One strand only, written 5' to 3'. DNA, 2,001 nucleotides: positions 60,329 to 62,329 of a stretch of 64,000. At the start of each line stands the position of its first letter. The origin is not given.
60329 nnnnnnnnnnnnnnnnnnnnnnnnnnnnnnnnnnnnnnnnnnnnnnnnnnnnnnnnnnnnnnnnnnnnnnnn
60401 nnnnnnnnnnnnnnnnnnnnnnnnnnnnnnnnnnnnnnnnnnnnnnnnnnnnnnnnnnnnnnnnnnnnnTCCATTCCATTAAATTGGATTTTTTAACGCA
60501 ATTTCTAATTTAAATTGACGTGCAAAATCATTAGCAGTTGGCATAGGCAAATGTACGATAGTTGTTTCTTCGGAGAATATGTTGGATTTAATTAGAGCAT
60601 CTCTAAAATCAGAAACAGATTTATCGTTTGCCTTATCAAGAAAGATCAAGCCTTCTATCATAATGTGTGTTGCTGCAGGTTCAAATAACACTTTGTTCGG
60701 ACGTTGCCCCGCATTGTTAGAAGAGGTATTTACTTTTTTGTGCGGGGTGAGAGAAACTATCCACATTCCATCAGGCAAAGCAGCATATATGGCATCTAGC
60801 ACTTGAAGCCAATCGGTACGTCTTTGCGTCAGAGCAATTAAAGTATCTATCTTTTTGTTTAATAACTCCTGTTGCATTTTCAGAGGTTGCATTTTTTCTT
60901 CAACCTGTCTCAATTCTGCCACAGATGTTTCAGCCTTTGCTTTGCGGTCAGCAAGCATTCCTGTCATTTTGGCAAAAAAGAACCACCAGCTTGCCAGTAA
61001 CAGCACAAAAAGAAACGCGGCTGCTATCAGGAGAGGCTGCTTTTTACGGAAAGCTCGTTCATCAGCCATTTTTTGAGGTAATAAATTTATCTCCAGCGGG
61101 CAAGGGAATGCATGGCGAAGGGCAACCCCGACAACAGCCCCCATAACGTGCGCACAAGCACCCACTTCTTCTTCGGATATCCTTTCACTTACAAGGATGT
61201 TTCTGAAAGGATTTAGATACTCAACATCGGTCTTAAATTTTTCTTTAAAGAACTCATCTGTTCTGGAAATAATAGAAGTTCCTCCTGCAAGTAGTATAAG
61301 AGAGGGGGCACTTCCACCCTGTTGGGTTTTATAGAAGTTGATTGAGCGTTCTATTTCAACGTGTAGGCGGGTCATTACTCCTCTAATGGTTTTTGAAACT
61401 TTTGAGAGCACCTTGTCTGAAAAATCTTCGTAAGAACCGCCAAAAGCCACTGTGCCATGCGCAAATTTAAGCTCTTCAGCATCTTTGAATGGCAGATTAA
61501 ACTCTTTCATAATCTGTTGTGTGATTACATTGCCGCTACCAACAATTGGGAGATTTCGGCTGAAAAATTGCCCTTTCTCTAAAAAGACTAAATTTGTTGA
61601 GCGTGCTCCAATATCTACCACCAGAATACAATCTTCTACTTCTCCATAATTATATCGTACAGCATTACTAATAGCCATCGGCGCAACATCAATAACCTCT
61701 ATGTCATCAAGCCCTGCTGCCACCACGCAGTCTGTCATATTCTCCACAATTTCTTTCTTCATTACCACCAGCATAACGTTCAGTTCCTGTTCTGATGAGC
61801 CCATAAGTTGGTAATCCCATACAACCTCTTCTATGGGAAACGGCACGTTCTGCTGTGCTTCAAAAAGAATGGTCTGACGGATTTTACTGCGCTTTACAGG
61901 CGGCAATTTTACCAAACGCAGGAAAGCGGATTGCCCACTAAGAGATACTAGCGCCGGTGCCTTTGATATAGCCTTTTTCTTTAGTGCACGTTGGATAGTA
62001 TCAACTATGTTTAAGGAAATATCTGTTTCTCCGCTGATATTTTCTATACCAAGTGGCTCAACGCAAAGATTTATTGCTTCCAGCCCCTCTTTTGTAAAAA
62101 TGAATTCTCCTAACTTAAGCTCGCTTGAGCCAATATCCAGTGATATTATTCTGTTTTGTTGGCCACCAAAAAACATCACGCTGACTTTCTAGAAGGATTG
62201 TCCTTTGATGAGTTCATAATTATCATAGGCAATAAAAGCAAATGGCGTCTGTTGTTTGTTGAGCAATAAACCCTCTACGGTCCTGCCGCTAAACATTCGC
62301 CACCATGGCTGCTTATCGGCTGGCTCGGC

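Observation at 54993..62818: Atypical type IV pilus-like pilM/N-pilO-(PilP-like)-secretin operon with unusual components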

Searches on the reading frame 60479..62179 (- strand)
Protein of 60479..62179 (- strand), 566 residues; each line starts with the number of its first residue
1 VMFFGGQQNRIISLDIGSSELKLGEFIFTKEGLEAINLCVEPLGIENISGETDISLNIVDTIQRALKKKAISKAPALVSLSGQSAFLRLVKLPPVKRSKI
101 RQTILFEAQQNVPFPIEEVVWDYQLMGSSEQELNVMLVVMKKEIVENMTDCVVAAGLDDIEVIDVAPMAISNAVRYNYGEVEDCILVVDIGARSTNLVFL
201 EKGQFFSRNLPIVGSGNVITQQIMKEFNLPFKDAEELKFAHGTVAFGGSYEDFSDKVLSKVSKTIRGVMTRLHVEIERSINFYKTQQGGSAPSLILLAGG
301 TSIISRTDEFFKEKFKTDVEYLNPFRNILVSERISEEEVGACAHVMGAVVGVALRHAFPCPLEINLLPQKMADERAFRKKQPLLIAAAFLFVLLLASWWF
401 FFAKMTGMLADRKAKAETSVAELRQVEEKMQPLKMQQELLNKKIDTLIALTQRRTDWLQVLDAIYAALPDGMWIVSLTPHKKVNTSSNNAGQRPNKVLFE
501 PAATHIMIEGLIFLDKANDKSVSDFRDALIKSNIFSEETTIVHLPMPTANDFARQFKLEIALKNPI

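Call 3: search_protein_families(library=pfam, proteins=[window:60479-62179:-], max_evalue=1)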
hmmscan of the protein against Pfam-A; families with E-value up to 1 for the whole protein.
window:60479-62179:- (566 aa): 4 families
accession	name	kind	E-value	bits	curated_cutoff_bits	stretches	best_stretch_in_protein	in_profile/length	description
PF11104.14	PilM_2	-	1.5e-39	136.4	27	1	14-356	2-339/340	Type IV pilus assembly protein PilM;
PF14450.12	FtsA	-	1.2e-09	39.1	31.8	1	187-324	2-112/127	Cell division protein FtsA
PF05137.18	PilN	-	0.17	12.4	22.8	1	459-539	1-54/78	Fimbrial assembly protein (PilN)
PF00022.25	Actin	-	0.2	10.6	27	1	169-228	128-188/410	Actin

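Call 4: search_protein_families(library=ncbifam, proteins=[window:60479-62179:-], max_evalue=1)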
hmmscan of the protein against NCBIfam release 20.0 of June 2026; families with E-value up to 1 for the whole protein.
window:60479-62179:- (566 aa): 10 families
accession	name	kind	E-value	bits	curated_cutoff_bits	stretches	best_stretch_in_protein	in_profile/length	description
NF045709.1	Amuc_1101_fam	equivalog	2.4e-143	479.2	650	1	8-495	4-489/608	Amuc_1101 family PilM-like pilus complex protein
TIGR01175.1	pilM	subfamily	4.9e-41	140.9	133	1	8-356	2-347/348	type IV pilus assembly protein PilM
TIGR01174.1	ftsA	equivalog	8.3e-14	51.4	175.85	1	131-321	146-344/371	cell division protein FtsA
NF007009.0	PRK09472.1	equivalog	2.1e-07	30.4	409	1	132-243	155-263/420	cell division protein FtsA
TIGR02529.1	EutJ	subfamily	0.00064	19.3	152.1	1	150-319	82-222/239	ethanolamine utilization protein EutJ family protein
NF011660.0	PRK15080.1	equivalog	0.0014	17.9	182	1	149-320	114-256/277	ethanolamine utilization protein EutJ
NF009992.0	PRK13461.1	equivalog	0.065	12.8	127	1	389-441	13-66/159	F0F1 ATP synthase subunit B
NF047528.1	LIMLP_03685_anti-sigma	equivalog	0.069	12.3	200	1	368-405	51-88/347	LIMLP_03685 family anti-sigma factor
TIGR01709.2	typeII_sec_gspL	equivalog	0.083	11.9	65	1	66-157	43-131/392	type II secretion system protein GspL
NF009602.0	PRK13054.1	equivalog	0.089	11.9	284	1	519-562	66-108/301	lipid kinase YegS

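Call 28: find_homologous_proteins(query=window:60479-62179:-, max_evalue=1e-10)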
Query window:60479-62179:- (566 aa): 4025 proteins with E <= 1e-10 among 8000 candidates; the best 120 are listed.
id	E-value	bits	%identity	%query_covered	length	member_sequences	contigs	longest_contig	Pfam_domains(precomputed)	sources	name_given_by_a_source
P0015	0.0e+0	1245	100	100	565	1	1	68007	PF14450.13,PF11104.15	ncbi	-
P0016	0.0e+0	1073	84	100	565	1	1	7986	PF14450.13,PF11104.15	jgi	jgi:type IV pilus assembly protein PilM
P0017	4.2e-228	776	62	100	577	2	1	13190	PF14450.13,PF11104.15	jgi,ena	-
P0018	8.5e-228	775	61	99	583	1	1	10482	PF14450.13,PF11104.15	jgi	-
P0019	9.3e-227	772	61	99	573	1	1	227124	PF14450.13,PF11104.15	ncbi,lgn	-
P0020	1.4e-225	768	61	99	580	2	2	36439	PF14450.13,PF11104.15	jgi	-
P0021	1.6e-224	764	61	99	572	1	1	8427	PF14450.13,PF11104.15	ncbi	-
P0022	5.0e-224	763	60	99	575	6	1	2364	PF14450.13,PF11104.15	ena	-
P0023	2.0e-223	761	60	99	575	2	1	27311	PF14450.13,PF11104.15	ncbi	-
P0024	1.9e-222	757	60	99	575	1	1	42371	PF14450.13,PF11104.15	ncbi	-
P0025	7.8e-222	755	60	100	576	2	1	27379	PF14450.13,PF11104.15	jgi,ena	-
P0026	8.8e-222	755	60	99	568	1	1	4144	PF14450.13,PF11104.15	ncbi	-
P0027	1.0e-221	755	60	100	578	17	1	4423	PF14450.13,PF11104.15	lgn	-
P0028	3.5e-221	753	61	100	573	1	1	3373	PF14450.13,PF11104.15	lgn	-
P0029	5.8e-220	749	60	100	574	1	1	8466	PF14450.13,PF11104.15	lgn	-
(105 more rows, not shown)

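Call 34: find_related_loci(query=A2, collection=genome_contigs, flank=10000)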
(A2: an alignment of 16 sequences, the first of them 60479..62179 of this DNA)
Query A2 (566 aa) in genome_contigs; peptide patterns used: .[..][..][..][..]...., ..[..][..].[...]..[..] (x = any residue, [..] = any of these).
599 stretches matched a pattern (row limit reached: there are more); 486 encode a relative of the query (tblastn E <= 1e-3); the best 80 are kept; 80 distinct loci.
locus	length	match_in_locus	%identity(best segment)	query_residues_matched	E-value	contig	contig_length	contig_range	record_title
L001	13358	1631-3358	60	1-566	0e+0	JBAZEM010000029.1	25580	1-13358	MAG: Kiritimatiellia bacterium isolate SO_2017_LW3_126 NODE_4862_length_25580_cov_9.174675_LW162_2017, whole genome shot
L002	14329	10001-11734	60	1-566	0e+0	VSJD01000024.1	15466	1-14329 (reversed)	MAG: Kiritimatiellaeota bacterium isolate MMG_102_bin48 contig01775, whole genome shotgun sequence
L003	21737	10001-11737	60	1-566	0e+0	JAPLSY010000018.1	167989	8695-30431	MAG: Kiritimatiellaeota bacterium isolate LacPavin_0419_WC90_MAG_56_158 LacPavin_0419_WC90_scaffold_178882, whole genome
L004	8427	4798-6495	61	9-566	0e+0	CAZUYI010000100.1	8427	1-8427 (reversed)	MAG TPA_asm: uncultured Verrucomicrobiota bacterium isolate SRP192927_co7_636 genome assembly, contig: NODE_18235_length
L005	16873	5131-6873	60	1-566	0e+0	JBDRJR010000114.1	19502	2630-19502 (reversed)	MAG: Verrucomicrobiota bacterium isolate MEGAHIT-group-1.662 k141_5848595, whole genome shotgun sequence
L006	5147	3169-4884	59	7-566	0e+0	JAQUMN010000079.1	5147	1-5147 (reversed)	MAG: Kiritimatiellae bacterium isolate STD1_155 NODE_62400_length_5147_cov_3.581474_Sandtown_D1, whole genome shotgun se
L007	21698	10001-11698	58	1-563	0e+0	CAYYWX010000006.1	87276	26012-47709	MAG TPA_asm: uncultured Verrucomicrobiota bacterium isolate SRP062349_co5_140 genome assembly, contig: NODE_34_length_87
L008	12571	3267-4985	57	1-566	0e+0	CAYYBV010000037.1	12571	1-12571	MAG TPA_asm: uncultured Verrucomicrobiota bacterium isolate SRP263991_co4_99 genome assembly, contig: NODE_7730_length_1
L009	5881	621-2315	56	7-566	0e+0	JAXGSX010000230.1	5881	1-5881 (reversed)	MAG: Kiritimatiellia bacterium isolate AnMBR.bin383 bin383_230, whole genome shotgun sequence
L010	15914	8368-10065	57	7-566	0e+0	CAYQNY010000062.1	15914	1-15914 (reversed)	MAG TPA_asm: uncultured Verrucomicrobiota bacterium isolate binchicken_co47_169 genome assembly, contig: NODE_2571_lengt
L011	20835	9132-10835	56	1-566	0e+0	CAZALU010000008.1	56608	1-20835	MAG TPA_asm: uncultured Verrucomicrobiota bacterium isolate SRP192927_co2_851 genome assembly, contig: NODE_511_length_5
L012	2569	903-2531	56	4-562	0e+0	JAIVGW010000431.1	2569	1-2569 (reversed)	MAG: Lentisphaerae bacterium isolate MAG34 MTG34_36962, whole genome shotgun sequence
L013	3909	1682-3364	49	7-566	0e+0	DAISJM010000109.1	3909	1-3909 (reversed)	MAG TPA_asm: Verrucomicrobiota bacterium isolate CTOTU18273 NODE_31640_length_3909_cov_5.877530, whole genome shotgun se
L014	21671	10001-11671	47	11-566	2e-171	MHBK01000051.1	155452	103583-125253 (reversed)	MAG: Lentisphaerae bacterium GWF2_57_35 gwf2_scaffold_460, whole genome shotgun sequence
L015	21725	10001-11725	60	1-566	0e+0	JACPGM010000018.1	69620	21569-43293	MAG: Lentisphaerae bacterium isolate NC_groundwater_387_Ag_B-0.1um_58_26 GD18-4_B1_scaffold_95822, whole genome shotgun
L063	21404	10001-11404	46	10-479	4e-137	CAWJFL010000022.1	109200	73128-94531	MAG: uncultured Verrucomicrobiae bacterium isolate MFD09222.bin.2.60 genome assembly, contig: contig_67836, whole genome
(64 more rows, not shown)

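Call 60: search_protein_families(library=ncbifam, proteins=[L063:12766-13572:+, L063:17222-18517:-, L063:18566-20281:-, L063:20285-21361:-, L007:562-1281:+, L007:1380-1991:+, L007:2068-2580:+, L007:2783-3292:+, L007:3395-4162:+, L007:5386-8493:+], max_evalue=0.001)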
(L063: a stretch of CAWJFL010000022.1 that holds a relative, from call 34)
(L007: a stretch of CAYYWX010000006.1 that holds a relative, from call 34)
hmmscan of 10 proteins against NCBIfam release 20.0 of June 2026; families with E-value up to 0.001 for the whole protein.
L063:12766-13572:+ (268 aa): 1 family
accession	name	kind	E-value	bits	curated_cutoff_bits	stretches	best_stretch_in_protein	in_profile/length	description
NF042425.1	Amuc_1099_fam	equivalog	2.6e-08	33.8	50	1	4-75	1-71/321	Amuc_1099 family pilus-like system protein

L063:17222-18517:- (431 aa): 6 families
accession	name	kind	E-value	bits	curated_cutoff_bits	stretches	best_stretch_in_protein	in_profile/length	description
NF052606.1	T4PiliAsmPilCMyx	equivalog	2.1e-120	402.4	700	1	70-427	61-416/419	type IV pilus assembly protein PilC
TIGR02120.1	GspF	equivalog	6.1e-119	397.8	424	1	4-426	1-398/401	type II secretion system inner membrane protein GspF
NF052607.1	T4PiliAsmPilCThrm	equivalog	6.9e-114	381.1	700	1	75-430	52-405/406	type IV pilus assembly protein PilC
NF047826.1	T3SSXpsF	equivalog_domain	1.6e-87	294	650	1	1-426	1-401/405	type II secretion system protein XpsF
NF007861.0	PRK10573.1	equivalog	2.6e-79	267.1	401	1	81-427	51-396/401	protein transport protein HofC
NF041012.2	T4P_ComGB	equivalog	1.4e-36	126.6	240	1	93-426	5-331/332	competence type IV pilus assembly protein ComGB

L063:18566-20281:- (571 aa): 21 families
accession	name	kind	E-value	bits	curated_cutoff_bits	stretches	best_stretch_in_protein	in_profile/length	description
TIGR02538.1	type_IV_pilB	equivalog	2.2e-190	634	675.65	1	10-568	3-562/564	type IV-A pilus assembly ATPase PilB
TIGR02533.1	type_II_gspE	equivalog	7.8e-190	631.7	630.25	1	79-568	2-486/486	type II secretion system ATPase GspE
NF053534.1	T4PilAsmATPsTfpB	equivalog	2.3e-140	468.7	850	1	47-567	62-581/584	type IV pilus assembly ATPase TfpB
NF007755.0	PRK10436.1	equivalog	1.7e-134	449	617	1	85-566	13-457/465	type II secretion system protein GspE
NF041000.1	ATPase_ComGA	equivalog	2.4e-76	256.3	300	1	195-459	3-266/267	competence type IV pilus ATPase ComGA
TIGR01420.1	pilT_fam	subfamily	1.2e-51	175.9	319.1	1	194-468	4-278/343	PilT/PilU family type 4a pilus ATPase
TIGR02525.1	plasmid_TraJ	equivalog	2.9e-24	85.7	368.3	1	286-459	119-299/372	plasmid transfer ATPase TraJ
TIGR02524.1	dot_icm_DotB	equivalog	4.6e-19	68.8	463.3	1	316-438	128-259/358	Dot/Icm type IV secretion system ATPase DotB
NF008411.1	PRK11234.1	equivalog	1e-14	53.9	1170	1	10-153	485-629/723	cyclic di-3',5'-guanylate-activated glycosyltransferase NfrB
NF058587.1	archaellum_moto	equivalog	9.8e-14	51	550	1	324-436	278-394/527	archaellum flagellar ATPase motor FlaI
TIGR02782.1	TrbB_P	equivalog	2.9e-12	46.5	304.55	1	314-437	129-254/303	P-type conjugative transfer ATPase TrbB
TIGR02788.1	VirB11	equivalog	4.7e-12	45.6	249.95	1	325-439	147-266/308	P-type DNA transfer ATPase VirB11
TIGR03819.1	heli_sec_ATPase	hypoth_equivalog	9.6e-10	38.2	373.15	1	282-442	137-304/340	TadA family conjugal transfer-associated ATPase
NF010407.0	PRK13833.1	subfamily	1.1e-09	38.2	499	1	325-441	147-265/323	conjugal transfer protein TrbB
NF012033.0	PRK15489.1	equivalog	1.4e-09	36.7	537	1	9-171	493-655/703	glycosyl transferase family protein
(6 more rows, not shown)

L063:20285-21361:- (358 aa): 18 families
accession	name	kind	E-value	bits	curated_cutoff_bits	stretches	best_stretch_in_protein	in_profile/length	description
TIGR01420.1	pilT_fam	subfamily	8e-139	462.6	319.1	1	5-344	2-341/343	PilT/PilU family type 4a pilus ATPase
TIGR02525.1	plasmid_TraJ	equivalog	1.5e-49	168.9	368.3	1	8-339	15-365/372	plasmid transfer ATPase TraJ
TIGR02538.1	type_IV_pilB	equivalog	1.3e-47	162.7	675.65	1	82-270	267-451/564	type IV-A pilus assembly ATPase PilB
TIGR02533.1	type_II_gspE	equivalog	2.9e-45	154.8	630.25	1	84-271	196-379/486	type II secretion system ATPase GspE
NF007755.0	PRK10436.1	equivalog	3.2e-44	151.4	617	1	41-271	126-355/465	type II secretion system protein GspE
TIGR02524.1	dot_icm_DotB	equivalog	5.5e-42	144.2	463.3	1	3-334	4-347/358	Dot/Icm type IV secretion system ATPase DotB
NF041000.1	ATPase_ComGA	equivalog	1.7e-38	132.2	300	1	43-270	39-264/267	competence type IV pilus ATPase ComGA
NF053534.1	T4PilAsmATPsTfpB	equivalog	2.5e-37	128.5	850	1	117-245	328-452/584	type IV pilus assembly ATPase TfpB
NF058587.1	archaellum_moto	equivalog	8.3e-19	67.7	550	1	128-242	278-393/527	archaellum flagellar ATPase motor FlaI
TIGR03819.1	heli_sec_ATPase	hypoth_equivalog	4.3e-15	55.7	373.15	1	115-267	165-324/340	TadA family conjugal transfer-associated ATPase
TIGR02788.1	VirB11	equivalog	4.6e-15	55.5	249.95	1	127-270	146-292/308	P-type DNA transfer ATPase VirB11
TIGR02782.1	TrbB_P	equivalog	6.3e-15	55.2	304.55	1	125-279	136-285/303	P-type conjugative transfer ATPase TrbB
NF053672.1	bindosome_BasE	exception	6.3e-12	45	1000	1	128-267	273-411/512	bindosome assembly system ATPase subunit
NF010469.0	PRK13894.1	subfamily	4e-11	42.8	508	1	127-245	151-267/320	conjugal transfer ATPase TrbB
NF010425.0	PRK13851.1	equivalog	5.5e-11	41.9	461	1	126-237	163-275/344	type IV secretion system protein VirB11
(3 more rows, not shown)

L007:562-1281:+ (239 aa): 8 families
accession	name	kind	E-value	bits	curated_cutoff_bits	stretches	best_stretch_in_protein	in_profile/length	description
NF041775.1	typeIV_PilA_Myxo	equivalog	4.4e-11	43.1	400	1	60-116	8-64/214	type IV pilin protein PilA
TIGR01710.1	typeII_sec_gspG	equivalog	8.7e-11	42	88.85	1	63-119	1-57/134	type II secretion system major pseudopilin GspG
TIGR01708.2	typeII_sec_gspH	equivalog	1.6e-09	38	80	1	62-97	1-38/169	type II secretion system minor pseudopilin GspH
TIGR02532.1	IV_pilin_GFxxxE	domain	1.8e-07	30.7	16.3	1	63-83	2-22/24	prepilin-type N-terminal cleavage/methylation domain-containing protein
NF040999.1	pilin_ComGC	equivalog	7.2e-07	29.3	75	1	63-114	2-53/84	competence type IV pilus major pilin ComGC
NF007862.0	PRK10574.1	equivalog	3e-06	27.4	138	1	62-89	4-31/145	prepilin peptidase-dependent pilin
NF041013.1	T4P_ComGE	equivalog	5.5e-05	23.2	49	1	63-115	4-57/83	competence type IV pilus minor pilin ComGE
TIGR02596.1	TIGR02596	subfamily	0.00036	20.7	70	1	65-89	1-25/196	Verru_Chthon cassette protein D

L007:1380-1991:+ (203 aa): 10 families
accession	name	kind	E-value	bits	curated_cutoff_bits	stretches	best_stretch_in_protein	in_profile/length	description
TIGR01710.1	typeII_sec_gspG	equivalog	1.5e-10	41.2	88.85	1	24-85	1-62/134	type II secretion system major pseudopilin GspG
NF041775.1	typeIV_PilA_Myxo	equivalog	1.4e-08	35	400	1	24-125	11-114/214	type IV pilin protein PilA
TIGR02532.1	IV_pilin_GFxxxE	domain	4.3e-08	32.7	16.3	1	24-45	2-23/24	prepilin-type N-terminal cleavage/methylation domain-containing protein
TIGR01708.2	typeII_sec_gspH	equivalog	7.6e-07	29.3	80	1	24-61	2-39/169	type II secretion system minor pseudopilin GspH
NF007862.0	PRK10574.1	equivalog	2.4e-06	27.7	138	1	24-74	5-51/145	prepilin peptidase-dependent pilin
NF041013.1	T4P_ComGE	equivalog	2.4e-06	27.5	49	1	24-73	4-54/83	competence type IV pilus minor pilin ComGE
NF040982.1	ComGD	equivalog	0.00046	20.6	70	1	24-64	2-42/139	competence type IV pilus minor pilin ComGD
TIGR02596.1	TIGR02596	subfamily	0.00062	19.9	70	1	26-48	1-23/196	Verru_Chthon cassette protein D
NF040999.1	pilin_ComGC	equivalog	0.00069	19.8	75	0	24-60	2-38/84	competence type IV pilus major pilin ComGC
TIGR02599.1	TIGR02599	subfamily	0.00083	18.7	256.5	0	25-66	1-42/361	Verru_Chthon cassette protein C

L007:2068-2580:+ (170 aa): 7 families
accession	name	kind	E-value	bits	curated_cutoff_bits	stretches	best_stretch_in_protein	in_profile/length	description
NF040982.1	ComGD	equivalog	2.9e-08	34.2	70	1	19-139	2-117/139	competence type IV pilus minor pilin ComGD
TIGR02596.1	TIGR02596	subfamily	6.8e-06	26.3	70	1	21-82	1-62/196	Verru_Chthon cassette protein D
TIGR02532.1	IV_pilin_GFxxxE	domain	8.6e-06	25.4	16.3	1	18-39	1-22/24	prepilin-type N-terminal cleavage/methylation domain-containing protein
TIGR01708.2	typeII_sec_gspH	equivalog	1.9e-05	24.7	80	1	19-72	2-55/169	type II secretion system minor pseudopilin GspH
NF047827.1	T3SSXpsH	equivalog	4.6e-05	23.2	160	1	19-122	1-96/145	type II secretion system protein XpsH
NF007800.0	PRK10506.1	equivalog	0.0003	20.6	158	1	17-79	7-69/163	prepilin peptidase-dependent protein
NF007862.0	PRK10574.1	equivalog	0.00094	19.3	138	0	18-53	4-39/145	prepilin peptidase-dependent pilin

L007:2783-3292:+ (169 aa): 2 families
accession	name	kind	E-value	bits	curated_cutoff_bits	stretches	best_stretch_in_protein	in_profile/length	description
TIGR02523.1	type_IV_pilV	equivalog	2.9e-10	40.8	52.2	1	14-85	1-72/139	type IV pilus modification protein PilV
TIGR02598.1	TIGR02598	subfamily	1.6e-08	34.9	51.4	1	16-83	1-65/151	Verru_Chthon cassette protein B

L007:3395-4162:+ (255 aa): 6 families
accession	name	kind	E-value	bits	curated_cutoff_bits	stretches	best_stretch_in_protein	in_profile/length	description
TIGR02599.1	TIGR02599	subfamily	4.1e-13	49.3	256.5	1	21-84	1-64/361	Verru_Chthon cassette protein C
NF041002.1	pilin_ComGF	equivalog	2.4e-05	24.6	80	1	20-52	2-34/139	competence type IV pilus minor pilin ComGF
NF041013.1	T4P_ComGE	equivalog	2.6e-05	24.2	49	1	21-70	5-54/83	competence type IV pilus minor pilin ComGE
NF038304.1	EPS_HpsC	equivalog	5.3e-05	22.9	200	1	17-79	18-80/318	hormogonium polysaccharide secretion pseudopilin HpsC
NF007848.0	PRK10557.1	equivalog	0.00011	21.6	120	1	14-79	5-70/192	prepilin peptidase-dependent protein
NF007800.0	PRK10506.1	equivalog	0.00081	19.2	158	0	18-76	7-58/163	prepilin peptidase-dependent protein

L007:5386-8493:+ (1035 aa): 0 families

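Call 66: search_solved_structures(query=window:60479-62179:-, max_evalue=0.001)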
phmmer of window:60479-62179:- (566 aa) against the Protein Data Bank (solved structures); distinct sequences matched with E-value up to 0.001: 10.
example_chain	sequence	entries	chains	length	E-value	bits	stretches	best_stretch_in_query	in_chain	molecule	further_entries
3jc8_Ma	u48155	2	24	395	3.5e-33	118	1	11-356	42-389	Type IV pilus biogenesis protein PilM | PilM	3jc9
2ych_A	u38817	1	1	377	3.1e-27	98.4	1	11-359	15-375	COMPETENCE PROTEIN PILM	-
5eou_A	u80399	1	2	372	5.4e-24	87.7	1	8-369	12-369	Type 4 fimbrial biogenesis protein PilM,Type 4 fimbrial biogenesis protein PilN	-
5eox_A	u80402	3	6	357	9.3e-23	83.6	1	8-355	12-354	Type 4 fimbrial biogenesis protein PilM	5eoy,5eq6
3wt0_A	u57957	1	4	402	8.4e-07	31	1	127-250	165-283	Cell division protein FtsA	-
3wqt_A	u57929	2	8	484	1.5e-06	30.2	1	127-250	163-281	Cell division protein FtsA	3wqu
3jc8_Na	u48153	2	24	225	2.8e-06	29.3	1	362-561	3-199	PilN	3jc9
7q6f_A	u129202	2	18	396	9.8e-06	27.5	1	104-244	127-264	Cell division protein FtsA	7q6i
7q6g_A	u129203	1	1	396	2.6e-05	26.1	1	128-248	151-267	Cell division protein FtsA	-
7q6d_A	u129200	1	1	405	9.1e-05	24.3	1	129-247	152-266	Cell division protein FtsA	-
